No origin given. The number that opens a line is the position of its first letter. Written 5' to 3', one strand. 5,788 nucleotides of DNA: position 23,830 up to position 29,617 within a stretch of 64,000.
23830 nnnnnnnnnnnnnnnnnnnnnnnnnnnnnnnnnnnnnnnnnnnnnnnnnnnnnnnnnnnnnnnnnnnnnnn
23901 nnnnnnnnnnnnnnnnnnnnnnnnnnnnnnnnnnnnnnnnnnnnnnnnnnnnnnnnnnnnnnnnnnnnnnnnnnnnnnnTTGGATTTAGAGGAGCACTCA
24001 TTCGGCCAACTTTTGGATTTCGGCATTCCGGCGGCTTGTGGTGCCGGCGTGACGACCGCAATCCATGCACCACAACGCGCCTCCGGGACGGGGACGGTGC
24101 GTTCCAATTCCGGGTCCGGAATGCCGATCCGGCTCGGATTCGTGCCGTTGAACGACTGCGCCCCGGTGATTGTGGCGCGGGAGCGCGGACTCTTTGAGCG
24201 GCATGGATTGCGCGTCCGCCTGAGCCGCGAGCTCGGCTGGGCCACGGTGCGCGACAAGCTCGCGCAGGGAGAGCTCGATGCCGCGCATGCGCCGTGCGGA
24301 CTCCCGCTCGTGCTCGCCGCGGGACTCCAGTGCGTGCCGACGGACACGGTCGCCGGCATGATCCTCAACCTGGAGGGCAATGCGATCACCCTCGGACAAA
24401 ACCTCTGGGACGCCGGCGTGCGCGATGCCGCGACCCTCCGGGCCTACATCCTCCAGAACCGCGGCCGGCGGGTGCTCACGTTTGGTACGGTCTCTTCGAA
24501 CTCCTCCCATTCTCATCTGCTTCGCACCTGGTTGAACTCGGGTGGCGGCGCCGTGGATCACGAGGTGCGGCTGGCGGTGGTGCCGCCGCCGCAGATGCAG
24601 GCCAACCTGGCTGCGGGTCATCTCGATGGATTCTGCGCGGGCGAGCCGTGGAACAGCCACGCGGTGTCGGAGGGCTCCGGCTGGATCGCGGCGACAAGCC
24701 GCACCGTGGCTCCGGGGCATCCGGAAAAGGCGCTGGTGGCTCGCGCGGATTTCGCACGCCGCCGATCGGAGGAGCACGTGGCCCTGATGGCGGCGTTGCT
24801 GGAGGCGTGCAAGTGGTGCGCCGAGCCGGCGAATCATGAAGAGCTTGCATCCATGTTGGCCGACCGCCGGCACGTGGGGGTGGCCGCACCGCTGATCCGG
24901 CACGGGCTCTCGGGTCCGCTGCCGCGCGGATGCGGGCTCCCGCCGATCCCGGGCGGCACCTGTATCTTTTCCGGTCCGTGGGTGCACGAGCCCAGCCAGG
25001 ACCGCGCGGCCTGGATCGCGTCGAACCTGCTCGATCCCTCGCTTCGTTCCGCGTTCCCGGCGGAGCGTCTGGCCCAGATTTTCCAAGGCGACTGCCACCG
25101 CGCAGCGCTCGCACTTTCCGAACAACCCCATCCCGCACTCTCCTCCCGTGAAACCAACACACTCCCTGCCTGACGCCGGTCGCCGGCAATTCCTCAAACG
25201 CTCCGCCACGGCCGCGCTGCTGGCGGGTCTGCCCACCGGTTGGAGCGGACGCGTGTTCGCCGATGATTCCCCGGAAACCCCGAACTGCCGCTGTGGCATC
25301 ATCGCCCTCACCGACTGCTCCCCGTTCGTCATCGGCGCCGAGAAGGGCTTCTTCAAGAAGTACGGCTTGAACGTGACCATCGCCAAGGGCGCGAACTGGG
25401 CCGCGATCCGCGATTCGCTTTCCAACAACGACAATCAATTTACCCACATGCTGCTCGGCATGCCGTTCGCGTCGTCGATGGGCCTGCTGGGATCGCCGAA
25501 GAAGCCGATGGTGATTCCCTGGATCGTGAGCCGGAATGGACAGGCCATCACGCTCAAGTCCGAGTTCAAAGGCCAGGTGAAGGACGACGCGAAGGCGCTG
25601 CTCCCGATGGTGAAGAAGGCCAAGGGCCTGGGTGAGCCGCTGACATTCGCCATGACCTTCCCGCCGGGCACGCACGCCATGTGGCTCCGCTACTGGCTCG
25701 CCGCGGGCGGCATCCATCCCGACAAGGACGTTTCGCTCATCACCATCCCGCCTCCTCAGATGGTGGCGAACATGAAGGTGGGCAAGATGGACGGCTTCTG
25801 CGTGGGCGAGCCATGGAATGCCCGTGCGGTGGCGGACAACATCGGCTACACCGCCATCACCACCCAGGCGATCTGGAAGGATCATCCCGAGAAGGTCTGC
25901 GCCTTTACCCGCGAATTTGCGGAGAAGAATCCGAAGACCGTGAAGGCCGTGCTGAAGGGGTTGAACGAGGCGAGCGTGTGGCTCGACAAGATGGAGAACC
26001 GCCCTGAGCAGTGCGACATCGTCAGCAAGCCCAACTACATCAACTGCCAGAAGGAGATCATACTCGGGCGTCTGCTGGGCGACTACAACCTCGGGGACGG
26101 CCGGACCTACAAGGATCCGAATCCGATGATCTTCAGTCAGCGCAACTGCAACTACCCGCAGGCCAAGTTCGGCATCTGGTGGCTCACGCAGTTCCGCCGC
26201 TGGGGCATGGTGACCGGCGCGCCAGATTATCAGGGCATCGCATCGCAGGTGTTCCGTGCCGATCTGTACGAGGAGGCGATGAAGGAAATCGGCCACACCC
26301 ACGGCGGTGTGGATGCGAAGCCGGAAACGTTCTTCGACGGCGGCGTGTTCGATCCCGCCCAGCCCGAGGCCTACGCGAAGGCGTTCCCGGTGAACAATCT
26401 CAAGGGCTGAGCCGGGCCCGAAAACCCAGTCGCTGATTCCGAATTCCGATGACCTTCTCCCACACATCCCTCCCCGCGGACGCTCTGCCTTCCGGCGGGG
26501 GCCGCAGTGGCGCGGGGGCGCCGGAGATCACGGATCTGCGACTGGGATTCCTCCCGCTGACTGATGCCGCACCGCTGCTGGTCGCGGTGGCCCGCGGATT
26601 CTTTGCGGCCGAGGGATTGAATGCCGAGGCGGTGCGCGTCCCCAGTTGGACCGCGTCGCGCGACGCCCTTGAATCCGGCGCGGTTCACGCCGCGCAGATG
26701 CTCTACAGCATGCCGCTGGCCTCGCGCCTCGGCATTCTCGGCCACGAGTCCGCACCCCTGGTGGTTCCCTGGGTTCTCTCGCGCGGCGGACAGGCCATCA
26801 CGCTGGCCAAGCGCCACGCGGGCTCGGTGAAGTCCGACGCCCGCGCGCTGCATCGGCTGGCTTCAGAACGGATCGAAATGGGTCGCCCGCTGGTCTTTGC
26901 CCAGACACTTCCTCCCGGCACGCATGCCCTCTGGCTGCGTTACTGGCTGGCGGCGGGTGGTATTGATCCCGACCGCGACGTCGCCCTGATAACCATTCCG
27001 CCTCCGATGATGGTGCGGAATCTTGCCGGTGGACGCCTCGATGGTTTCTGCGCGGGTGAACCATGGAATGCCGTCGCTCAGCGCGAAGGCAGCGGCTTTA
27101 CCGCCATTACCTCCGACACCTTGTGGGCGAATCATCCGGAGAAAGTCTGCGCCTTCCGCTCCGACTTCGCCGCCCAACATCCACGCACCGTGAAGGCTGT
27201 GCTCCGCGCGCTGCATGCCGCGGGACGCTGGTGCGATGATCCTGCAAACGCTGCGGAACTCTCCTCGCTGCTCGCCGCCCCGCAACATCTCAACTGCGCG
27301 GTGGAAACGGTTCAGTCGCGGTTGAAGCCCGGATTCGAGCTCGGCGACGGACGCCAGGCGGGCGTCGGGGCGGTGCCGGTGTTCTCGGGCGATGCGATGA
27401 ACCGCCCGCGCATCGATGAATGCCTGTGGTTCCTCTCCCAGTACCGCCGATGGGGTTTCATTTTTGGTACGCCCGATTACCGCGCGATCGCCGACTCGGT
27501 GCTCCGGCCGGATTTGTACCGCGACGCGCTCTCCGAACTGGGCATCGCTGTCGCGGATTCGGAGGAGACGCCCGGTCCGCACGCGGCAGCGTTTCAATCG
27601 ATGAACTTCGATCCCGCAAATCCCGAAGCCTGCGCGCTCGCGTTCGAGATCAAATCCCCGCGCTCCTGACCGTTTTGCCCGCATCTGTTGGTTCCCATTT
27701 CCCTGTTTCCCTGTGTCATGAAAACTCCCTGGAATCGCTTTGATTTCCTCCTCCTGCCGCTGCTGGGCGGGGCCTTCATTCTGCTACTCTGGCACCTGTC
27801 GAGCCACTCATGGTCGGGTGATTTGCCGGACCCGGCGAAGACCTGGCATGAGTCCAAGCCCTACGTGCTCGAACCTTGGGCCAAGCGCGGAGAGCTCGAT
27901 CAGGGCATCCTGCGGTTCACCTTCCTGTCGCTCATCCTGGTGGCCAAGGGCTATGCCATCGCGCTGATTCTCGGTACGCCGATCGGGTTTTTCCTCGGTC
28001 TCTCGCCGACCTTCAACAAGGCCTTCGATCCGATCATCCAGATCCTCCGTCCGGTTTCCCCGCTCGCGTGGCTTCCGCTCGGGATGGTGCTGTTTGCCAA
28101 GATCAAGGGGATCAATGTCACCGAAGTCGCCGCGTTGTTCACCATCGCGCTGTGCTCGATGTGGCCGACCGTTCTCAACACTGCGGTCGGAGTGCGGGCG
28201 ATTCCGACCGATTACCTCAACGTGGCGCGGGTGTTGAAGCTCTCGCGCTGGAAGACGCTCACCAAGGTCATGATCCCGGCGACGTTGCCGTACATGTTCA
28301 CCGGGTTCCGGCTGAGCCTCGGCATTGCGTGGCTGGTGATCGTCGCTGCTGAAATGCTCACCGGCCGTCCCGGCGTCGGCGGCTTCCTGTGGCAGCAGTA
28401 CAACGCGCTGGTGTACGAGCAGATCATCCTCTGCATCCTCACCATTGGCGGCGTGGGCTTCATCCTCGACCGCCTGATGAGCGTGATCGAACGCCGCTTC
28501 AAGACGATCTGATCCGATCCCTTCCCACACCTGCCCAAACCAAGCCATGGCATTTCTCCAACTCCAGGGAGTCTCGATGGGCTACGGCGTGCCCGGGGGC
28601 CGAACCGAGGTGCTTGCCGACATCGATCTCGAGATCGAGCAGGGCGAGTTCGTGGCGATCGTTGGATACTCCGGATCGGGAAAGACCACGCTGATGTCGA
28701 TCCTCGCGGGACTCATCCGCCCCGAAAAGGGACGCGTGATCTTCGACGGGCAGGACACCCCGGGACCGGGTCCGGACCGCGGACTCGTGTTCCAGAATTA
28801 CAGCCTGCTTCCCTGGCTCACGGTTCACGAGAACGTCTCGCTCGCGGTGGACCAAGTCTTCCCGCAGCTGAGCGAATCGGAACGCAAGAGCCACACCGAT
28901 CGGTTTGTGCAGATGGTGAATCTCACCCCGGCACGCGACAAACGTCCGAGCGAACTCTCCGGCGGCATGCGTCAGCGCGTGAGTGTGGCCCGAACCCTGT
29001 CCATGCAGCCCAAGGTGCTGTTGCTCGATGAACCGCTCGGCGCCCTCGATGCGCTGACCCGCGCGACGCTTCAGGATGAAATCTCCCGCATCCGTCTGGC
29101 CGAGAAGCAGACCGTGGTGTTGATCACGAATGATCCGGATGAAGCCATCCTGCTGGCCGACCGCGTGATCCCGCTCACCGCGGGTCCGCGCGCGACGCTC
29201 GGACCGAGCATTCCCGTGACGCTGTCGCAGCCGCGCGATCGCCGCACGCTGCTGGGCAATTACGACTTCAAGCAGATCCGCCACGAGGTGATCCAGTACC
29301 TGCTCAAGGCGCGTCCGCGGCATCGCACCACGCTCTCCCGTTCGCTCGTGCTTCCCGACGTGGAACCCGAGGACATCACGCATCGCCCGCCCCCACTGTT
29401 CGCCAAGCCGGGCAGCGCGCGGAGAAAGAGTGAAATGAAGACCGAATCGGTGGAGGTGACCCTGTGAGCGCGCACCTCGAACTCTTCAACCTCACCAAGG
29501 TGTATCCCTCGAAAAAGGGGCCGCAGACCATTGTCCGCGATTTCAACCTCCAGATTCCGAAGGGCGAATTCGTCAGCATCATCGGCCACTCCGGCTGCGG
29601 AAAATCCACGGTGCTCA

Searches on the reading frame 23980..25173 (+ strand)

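Call 72: search_protein_families(library=pfam, proteins=[window:23980-25173:+], max_evalue=0.00001)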
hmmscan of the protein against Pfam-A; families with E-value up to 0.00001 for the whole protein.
window:23980-25173:+ (397 aa): 1 family
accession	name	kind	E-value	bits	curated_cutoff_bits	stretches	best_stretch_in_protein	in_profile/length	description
PF13379.11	NMT1_2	-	2.6e-72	244.1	24.7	1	50-294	8-252/252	NMT1-like family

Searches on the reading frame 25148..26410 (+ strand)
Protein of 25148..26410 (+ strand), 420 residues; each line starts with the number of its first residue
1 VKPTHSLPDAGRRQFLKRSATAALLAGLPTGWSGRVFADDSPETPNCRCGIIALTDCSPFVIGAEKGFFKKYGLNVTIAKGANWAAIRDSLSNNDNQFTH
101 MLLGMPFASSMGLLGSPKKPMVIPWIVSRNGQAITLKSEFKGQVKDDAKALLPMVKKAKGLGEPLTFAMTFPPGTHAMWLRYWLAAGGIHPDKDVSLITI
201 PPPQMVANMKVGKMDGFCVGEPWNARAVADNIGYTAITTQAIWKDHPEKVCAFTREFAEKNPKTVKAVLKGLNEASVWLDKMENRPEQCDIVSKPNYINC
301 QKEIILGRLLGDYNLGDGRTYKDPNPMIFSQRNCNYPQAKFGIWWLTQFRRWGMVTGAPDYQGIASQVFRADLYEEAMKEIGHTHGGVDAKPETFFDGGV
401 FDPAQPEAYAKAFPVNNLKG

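Call 72: search_protein_families(library=pfam, proteins=[window:25148-26410:+], max_evalue=0.00001)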
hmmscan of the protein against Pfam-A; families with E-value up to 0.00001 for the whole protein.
window:25148-26410:+ (420 aa): 2 families
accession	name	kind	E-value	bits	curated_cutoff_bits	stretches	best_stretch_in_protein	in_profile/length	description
PF13379.11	NMT1_2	-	1.3e-90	304.1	24.7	1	41-292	2-251/252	NMT1-like family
PF09084.16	NMT1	-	6.8e-07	29.8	20.5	0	56-98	3-45/216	NMT1/THI5 like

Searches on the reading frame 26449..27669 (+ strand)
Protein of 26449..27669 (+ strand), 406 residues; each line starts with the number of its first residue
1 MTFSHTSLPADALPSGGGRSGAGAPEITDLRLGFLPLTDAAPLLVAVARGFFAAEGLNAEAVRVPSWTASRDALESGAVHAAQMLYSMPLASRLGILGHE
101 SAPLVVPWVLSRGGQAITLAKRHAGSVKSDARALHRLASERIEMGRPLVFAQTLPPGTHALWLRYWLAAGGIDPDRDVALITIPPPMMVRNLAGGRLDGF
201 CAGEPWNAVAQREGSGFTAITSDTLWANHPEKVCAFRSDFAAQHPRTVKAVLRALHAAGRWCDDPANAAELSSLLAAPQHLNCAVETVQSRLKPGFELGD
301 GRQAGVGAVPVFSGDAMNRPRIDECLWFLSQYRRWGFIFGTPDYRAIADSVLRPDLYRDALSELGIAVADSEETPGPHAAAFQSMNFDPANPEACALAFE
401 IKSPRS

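Call 7: search_protein_families(library=pfam, proteins=[window:26449-27669:+])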
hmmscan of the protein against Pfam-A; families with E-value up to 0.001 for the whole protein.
window:26449-27669:+ (406 aa): 2 families
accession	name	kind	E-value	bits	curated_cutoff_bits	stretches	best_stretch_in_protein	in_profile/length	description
PF13379.11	NMT1_2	-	1.5e-83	280.9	24.7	1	24-275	2-251/252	NMT1-like family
PF09084.16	NMT1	-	1.2e-07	32.3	20.5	0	163-262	108-209/216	NMT1/THI5 like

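Call 8: search_protein_families(library=ncbifam, proteins=[window:26449-27669:+])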
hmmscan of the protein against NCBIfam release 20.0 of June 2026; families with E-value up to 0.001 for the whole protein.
window:26449-27669:+ (406 aa): 3 families
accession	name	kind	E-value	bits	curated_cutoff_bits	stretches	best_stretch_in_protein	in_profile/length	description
TIGR01728.1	SsuA_fam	subfamily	1.6e-12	47.3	163.5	1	158-271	114-226/290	aliphatic sulfonate ABC transporter substrate-binding protein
NF008553.0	PRK11480.1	equivalog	5.7e-05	22.4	490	1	40-265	33-239/320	taurine ABC transporter substrate-binding protein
NF040735.1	SBP_SaoX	equivalog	0.00035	19.8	300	1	192-271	145-228/330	ABC transporter substrate-binding subunit SaoX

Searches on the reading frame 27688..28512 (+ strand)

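Call 7: search_protein_families(library=pfam, proteins=[window:27688-28512:+])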
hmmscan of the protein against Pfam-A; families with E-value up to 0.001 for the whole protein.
window:27688-28512:+ (274 aa): 1 family
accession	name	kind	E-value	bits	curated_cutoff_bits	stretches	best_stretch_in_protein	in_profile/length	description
PF00528.27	BPD_transp_1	-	2.4e-28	99.6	26.4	1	96-272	1-183/184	Binding-protein-dependent transport system inner membrane component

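Call 8: search_protein_families(library=ncbifam, proteins=[window:27688-28512:+])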
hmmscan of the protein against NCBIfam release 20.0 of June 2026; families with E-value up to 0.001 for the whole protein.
window:27688-28512:+ (274 aa): 8 families
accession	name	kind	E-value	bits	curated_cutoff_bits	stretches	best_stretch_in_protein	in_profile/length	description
TIGR01183.1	ntrB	equivalog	5.2e-62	209.1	209.05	1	60-266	1-201/202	nitrate ABC transporter permease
NF040733.1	ABC_perm_U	equivalog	1.4e-39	136.1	295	1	28-270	15-244/251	ABC transporter permease subunit SaoP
NF007545.0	PRK10160.1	equivalog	8.2e-29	100.9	342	1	69-271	71-267/275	taurine ABC transporter permease TauC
NF008470.0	PRK11365.1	equivalog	1.3e-20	73.9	347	1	64-269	52-247/263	aliphatic sulfonate ABC transporter permease SsuC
TIGR03416.1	ABC_choXWV_perm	equivalog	9.1e-10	38.5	363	1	72-264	82-267/267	choline ABC transporter permease subunit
NF008196.0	PRK10952.1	equivalog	5.1e-09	35.4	439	1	80-264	148-325/356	glycine betaine/L-proline ABC transporter permease ProW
TIGR00974.1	3a0107s02c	equivalog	4e-05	22.9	193.45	1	70-212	49-195/272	phosphate ABC transporter permease PstA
TIGR02141.1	modB_ABC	equivalog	0.00052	19.7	182.6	1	142-210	76-144/208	molybdate ABC transporter permease subunit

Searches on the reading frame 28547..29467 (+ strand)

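Call 7: search_protein_families(library=pfam, proteins=[window:28547-29467:+])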
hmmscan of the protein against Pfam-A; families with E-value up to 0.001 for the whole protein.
window:28547-29467:+ (306 aa): 3 families
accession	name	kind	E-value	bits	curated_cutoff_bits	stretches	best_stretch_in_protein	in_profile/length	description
PF00005.33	ABC_tran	-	4.5e-33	115.2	25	1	23-164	1-136/137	ABC transporter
PF20703.3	nSTAND1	-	1.7e-05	25.1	27.1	0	18-58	18-56/379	Novel STAND NTPase 1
PF13191.12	AAA_16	-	0.00016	22.7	32.6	1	31-175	22-152/167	AAA ATPase domain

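Call 8: search_protein_families(library=ncbifam, proteins=[window:28547-29467:+])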
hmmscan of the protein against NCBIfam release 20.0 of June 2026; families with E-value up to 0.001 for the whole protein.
window:28547-29467:+ (306 aa): 189 families (the best 25 are shown)
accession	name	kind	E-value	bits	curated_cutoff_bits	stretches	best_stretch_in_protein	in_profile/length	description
TIGR01184.1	ntrCD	subfamily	3.5e-84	282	291.8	1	23-252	1-230/230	nitrate ABC transporter ATP-binding protein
NF040729.1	ABC_ATP_SaoA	equivalog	1.5e-61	208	360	1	5-234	3-229/248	ABC transporter ATP-binding protein SaoA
TIGR03265.1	PhnT2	equivalog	3.1e-53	181.2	457.7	1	18-212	15-210/353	putative 2-aminoethylphosphonate ABC transporter ATP-binding protein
NF008421.0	PRK11248.1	equivalog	3.5e-53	180.7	357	1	4-215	2-207/255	taurine ABC transporter ATP-binding subunit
TIGR01186.1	proV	subfamily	1.6e-50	172.3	326.6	1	18-214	4-207/363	betaine/proline/choline family ABC transporter ATP-binding protein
TIGR00968.1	3a0106s01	subfamily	9.4e-50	169.3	342.75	1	18-213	11-207/237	sulfate ABC transporter ATP-binding protein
TIGR03258.1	PhnT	equivalog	2.1e-47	161.9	499.15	1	20-219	21-222/359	2-aminoethylphosphonate ABC transport system ATP-binding subunit PhnT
NF008420.0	PRK11247.1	equivalog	2.9e-47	161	395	1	18-257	23-247/257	aliphatic sulfonates ABC transporter ATP-binding protein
NF006987.0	PRK09452.1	equivalog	4.7e-47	160.5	482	1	4-214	18-225/378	spermidine/putrescine ABC transporter ATP-binding protein PotA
NF043075.1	MMSYN1_0197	equivalog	1.4e-46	159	550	1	20-215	15-211/341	spermidine/putrescine ABC transporter ATP-binding protein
TIGR01187.1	potA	subfamily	4.9e-46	157.3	355.6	1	38-213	1-177/325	polyamine ABC transporter ATP-binding protein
NF008653.0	PRK11650.1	subfamily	1.5e-45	155.8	432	1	1-219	1-217/357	sn-glycerol-3-phosphate ABC transporter ATP-binding protein UgpC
NF008105.0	PRK10851.1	equivalog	2.7e-45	154.7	502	1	18-213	13-213/362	sulfate/thiosulfate ABC transporter ATP-binding protein CysA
NF040840.2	tungstate_WtpC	equivalog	2.4e-44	152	440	1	23-221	16-215/347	tungstate ABC transporter ATP-binding protein WtpC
NF008233.0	PRK11000.1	equivalog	3.3e-44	151.2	568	1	1-222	1-219/369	maltose/maltodextrin ABC transporter ATP-binding protein MalK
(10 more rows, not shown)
